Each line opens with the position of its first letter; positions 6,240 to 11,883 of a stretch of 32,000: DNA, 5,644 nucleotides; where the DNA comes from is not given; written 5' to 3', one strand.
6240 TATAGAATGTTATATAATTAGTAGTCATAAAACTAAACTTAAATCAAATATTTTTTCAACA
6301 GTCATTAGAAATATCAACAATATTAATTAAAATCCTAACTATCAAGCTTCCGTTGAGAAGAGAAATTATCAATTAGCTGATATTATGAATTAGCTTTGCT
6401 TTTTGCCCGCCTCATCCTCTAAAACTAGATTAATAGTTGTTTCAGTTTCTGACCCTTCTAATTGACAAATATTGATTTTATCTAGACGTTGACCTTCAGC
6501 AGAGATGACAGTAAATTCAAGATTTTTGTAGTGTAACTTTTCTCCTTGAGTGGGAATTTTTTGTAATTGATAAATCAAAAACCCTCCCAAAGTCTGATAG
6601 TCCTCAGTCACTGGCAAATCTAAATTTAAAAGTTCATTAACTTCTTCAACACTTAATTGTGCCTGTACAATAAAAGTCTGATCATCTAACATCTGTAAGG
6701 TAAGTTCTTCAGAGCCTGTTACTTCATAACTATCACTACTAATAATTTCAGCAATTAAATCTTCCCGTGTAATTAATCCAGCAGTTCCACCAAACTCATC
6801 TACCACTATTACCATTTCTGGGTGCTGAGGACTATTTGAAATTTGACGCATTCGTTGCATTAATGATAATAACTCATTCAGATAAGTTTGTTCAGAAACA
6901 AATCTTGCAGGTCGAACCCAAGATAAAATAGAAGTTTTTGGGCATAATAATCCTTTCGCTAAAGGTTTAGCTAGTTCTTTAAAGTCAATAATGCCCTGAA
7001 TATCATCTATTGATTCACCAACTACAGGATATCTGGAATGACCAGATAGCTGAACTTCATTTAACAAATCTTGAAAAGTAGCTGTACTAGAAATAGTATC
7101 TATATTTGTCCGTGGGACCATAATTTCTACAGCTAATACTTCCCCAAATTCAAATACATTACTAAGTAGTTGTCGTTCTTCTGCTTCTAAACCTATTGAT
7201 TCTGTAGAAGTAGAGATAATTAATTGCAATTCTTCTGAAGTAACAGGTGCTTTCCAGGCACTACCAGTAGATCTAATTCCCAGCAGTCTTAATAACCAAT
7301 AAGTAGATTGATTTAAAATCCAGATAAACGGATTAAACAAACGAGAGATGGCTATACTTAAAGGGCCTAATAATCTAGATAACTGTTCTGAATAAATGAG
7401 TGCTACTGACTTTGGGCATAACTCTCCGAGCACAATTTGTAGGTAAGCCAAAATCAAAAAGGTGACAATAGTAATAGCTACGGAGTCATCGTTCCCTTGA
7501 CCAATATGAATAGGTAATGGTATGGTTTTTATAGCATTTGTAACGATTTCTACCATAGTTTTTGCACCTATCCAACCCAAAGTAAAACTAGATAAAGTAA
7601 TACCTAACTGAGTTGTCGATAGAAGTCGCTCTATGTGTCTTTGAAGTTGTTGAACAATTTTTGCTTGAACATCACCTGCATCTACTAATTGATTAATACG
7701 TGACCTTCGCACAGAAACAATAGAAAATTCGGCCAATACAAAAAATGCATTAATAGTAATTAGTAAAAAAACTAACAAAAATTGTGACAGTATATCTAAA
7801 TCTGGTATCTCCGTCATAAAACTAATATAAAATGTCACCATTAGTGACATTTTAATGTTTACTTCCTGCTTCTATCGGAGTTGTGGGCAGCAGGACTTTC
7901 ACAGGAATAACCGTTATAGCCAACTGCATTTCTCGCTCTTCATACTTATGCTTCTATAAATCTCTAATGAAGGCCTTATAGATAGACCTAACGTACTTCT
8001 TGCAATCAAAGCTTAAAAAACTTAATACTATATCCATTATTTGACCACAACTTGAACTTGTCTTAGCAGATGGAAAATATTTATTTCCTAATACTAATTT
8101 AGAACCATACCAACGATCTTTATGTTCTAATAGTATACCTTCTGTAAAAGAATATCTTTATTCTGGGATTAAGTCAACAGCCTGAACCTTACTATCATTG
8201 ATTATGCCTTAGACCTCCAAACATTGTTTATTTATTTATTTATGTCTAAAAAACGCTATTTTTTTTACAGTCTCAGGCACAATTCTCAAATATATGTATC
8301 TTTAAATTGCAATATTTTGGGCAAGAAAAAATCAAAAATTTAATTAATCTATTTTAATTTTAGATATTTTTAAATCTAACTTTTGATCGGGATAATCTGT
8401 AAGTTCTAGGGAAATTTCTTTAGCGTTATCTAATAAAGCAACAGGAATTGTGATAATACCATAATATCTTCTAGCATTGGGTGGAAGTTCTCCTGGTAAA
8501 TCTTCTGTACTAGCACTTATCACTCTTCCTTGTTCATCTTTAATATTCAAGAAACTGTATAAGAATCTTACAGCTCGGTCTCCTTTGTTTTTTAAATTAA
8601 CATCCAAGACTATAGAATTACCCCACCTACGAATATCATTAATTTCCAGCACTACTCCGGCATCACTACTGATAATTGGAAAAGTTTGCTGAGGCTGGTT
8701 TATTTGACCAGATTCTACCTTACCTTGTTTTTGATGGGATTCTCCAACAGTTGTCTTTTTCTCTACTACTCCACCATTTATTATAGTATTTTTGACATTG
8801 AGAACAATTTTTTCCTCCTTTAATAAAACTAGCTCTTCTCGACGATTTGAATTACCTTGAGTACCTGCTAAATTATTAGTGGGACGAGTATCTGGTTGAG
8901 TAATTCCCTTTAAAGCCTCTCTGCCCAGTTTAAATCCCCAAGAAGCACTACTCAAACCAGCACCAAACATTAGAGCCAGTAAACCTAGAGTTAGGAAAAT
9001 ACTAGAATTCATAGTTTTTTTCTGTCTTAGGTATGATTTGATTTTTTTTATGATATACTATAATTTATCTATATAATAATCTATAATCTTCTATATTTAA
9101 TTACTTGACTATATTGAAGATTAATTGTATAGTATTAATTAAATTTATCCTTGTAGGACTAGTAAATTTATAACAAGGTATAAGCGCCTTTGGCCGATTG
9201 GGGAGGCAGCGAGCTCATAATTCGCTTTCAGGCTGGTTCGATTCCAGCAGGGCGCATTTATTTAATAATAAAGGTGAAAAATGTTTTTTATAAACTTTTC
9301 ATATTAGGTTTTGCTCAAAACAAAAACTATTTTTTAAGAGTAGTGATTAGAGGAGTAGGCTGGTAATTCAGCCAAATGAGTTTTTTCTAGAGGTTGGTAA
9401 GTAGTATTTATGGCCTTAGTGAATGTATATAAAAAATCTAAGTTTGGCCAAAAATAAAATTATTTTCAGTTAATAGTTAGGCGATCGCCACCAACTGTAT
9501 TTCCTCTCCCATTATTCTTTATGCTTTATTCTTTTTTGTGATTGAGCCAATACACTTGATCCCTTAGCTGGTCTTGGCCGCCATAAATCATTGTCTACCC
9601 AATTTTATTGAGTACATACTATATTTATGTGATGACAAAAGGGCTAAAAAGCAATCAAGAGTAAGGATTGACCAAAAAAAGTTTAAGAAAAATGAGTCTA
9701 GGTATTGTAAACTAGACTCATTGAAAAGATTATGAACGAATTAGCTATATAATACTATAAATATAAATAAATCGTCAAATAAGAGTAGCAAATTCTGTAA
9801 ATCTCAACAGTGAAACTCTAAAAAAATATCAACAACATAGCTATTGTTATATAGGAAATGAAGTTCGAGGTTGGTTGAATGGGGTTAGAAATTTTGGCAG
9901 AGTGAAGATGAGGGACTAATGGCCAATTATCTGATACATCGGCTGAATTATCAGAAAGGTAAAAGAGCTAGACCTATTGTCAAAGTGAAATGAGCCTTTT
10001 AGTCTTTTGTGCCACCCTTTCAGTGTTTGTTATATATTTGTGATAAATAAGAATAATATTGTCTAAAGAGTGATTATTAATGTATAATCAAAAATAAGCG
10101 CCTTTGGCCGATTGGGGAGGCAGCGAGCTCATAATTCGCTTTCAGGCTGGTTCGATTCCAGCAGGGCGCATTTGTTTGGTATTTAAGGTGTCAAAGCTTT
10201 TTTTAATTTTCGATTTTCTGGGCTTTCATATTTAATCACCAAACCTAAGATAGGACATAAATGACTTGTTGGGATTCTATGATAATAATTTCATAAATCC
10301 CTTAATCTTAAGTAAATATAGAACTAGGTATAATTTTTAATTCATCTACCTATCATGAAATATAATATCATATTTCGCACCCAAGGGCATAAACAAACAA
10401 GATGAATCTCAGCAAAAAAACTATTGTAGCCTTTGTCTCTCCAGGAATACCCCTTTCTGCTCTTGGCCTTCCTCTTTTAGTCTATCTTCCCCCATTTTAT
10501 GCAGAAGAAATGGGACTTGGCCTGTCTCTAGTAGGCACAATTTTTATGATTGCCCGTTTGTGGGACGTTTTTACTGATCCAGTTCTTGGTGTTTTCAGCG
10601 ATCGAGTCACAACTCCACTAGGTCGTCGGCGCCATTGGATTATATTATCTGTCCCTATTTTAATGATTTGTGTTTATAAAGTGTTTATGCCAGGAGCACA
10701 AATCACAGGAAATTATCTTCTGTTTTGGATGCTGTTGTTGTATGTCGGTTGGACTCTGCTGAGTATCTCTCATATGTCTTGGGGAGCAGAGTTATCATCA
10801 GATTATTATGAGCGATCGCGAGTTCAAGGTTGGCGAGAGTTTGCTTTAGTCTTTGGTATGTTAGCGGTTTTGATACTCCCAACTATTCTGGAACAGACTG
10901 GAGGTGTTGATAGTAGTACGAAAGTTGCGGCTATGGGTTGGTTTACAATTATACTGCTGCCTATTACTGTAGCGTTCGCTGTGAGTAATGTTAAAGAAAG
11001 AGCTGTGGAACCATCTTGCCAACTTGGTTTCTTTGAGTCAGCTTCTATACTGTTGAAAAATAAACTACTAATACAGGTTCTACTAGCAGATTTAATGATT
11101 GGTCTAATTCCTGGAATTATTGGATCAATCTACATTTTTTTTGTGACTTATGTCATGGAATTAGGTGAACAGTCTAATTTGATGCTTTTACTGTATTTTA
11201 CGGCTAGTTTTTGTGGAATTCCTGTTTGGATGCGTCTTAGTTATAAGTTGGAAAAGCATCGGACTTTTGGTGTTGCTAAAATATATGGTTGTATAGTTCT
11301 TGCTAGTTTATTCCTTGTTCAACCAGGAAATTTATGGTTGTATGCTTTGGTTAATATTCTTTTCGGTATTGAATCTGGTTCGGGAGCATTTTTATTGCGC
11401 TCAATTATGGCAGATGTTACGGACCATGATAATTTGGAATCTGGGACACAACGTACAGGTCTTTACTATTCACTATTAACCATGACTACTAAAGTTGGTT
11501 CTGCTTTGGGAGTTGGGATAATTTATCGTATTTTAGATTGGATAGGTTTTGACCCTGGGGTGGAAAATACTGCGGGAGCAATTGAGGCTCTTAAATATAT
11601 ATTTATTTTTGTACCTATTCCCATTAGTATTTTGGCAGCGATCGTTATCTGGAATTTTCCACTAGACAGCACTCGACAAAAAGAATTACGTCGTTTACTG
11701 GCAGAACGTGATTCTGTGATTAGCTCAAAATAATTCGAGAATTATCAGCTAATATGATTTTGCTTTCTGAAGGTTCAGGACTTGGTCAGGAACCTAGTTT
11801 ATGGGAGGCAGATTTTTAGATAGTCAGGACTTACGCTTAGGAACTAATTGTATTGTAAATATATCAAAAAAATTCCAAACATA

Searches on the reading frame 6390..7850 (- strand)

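Call 74: search_protein_families(library=pfam, proteins=[window:6390-7850:-], max_evalue=0.001)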
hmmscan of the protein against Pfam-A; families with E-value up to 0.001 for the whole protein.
window:6390-7850:- (486 aa): 3 families
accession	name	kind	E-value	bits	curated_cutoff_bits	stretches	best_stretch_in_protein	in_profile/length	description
PF01595.25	CNNM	-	3e-41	141.5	28.4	1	26-225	2-181/181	Cyclin M transmembrane N-terminal domain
PF03471.22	CorC_HlyC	-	4.4e-22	78.3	27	1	387-461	2-77/81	Transporter associated domain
PF00571.33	CBS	-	8.1e-10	39.3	24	0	314-369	8-55/57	CBS domain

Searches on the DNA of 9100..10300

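Call 80: search_rna_families(source=window, start=9100, end=10300, threshold=evalue, max_evalue=0.01)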
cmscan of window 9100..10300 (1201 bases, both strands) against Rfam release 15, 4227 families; matches with E-value up to 0.01: 4.
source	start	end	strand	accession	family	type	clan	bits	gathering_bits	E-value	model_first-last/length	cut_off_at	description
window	9184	9256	+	RF00005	tRNA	Gene; tRNA;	CL00001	47.1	29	1.2e-08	1-71/71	no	tRNA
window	10098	10170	+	RF00005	tRNA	Gene; tRNA;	CL00001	47.1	29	1.2e-08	1-71/71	no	tRNA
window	9184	9257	-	RF04354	Plastid-ycf2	Cis-reg;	-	38.9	65.7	2.4e-06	1-75/75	no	Plastid-ycf2 5UTR RNA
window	10098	10171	-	RF04354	Plastid-ycf2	Cis-reg;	-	38.9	65.7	2.4e-06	1-75/75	no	Plastid-ycf2 5UTR RNA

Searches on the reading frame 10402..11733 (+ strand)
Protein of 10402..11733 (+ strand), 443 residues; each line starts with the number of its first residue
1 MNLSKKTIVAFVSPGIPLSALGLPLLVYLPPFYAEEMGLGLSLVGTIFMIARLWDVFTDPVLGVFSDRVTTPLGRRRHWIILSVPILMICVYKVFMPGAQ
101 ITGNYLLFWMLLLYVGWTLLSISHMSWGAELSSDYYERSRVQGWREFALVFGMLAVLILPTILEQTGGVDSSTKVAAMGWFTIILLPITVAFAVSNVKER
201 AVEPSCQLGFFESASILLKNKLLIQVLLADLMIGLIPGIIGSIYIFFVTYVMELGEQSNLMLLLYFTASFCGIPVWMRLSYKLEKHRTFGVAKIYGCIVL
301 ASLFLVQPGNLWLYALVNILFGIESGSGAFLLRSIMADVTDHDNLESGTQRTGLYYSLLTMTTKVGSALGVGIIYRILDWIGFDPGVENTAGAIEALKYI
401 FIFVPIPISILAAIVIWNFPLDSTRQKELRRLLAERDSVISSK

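Call 4: search_protein_families(library=pfam, proteins=[window:10402-11733:+])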
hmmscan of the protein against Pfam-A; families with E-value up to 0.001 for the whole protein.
window:10402-11733:+ (443 aa): 1 family
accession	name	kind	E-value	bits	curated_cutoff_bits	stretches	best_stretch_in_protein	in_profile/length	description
PF13347.12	MFS_2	-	1.8e-74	251.3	27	1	11-422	2-426/427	MFS/sugar transport protein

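Call 5: search_protein_families(library=ncbifam, proteins=[window:10402-11733:+])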
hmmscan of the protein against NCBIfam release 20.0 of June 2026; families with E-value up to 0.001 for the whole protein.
window:10402-11733:+ (443 aa): 6 families
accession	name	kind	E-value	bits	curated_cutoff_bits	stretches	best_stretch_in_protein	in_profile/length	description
TIGR00792.1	gph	subfamily_domain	1.8e-56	191.7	231.35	1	27-434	20-435/437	glycoside-pentoside-hexuronide (GPH):cation symporter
NF007237.0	PRK09669.1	subfamily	1.5e-41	142.5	610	1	27-436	30-445/461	putative symporter YagG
NF007749.0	PRK10429.1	equivalog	5.5e-38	131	456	1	26-434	26-448/473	melibiose:sodium transporter MelB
NF007353.0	PRK09848.1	equivalog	3.4e-31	108.5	528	1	27-436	29-444/457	glucuronide transporter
NF008526.0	PRK11462.1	equivalog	1.9e-22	79.7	836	1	26-423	29-432/460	glycoside-pentoside-hexuronide family transporter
TIGR01301.1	GPH_sucrose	subfamily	0.00013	20.9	511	1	8-92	8-89/476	sucrose/proton symporter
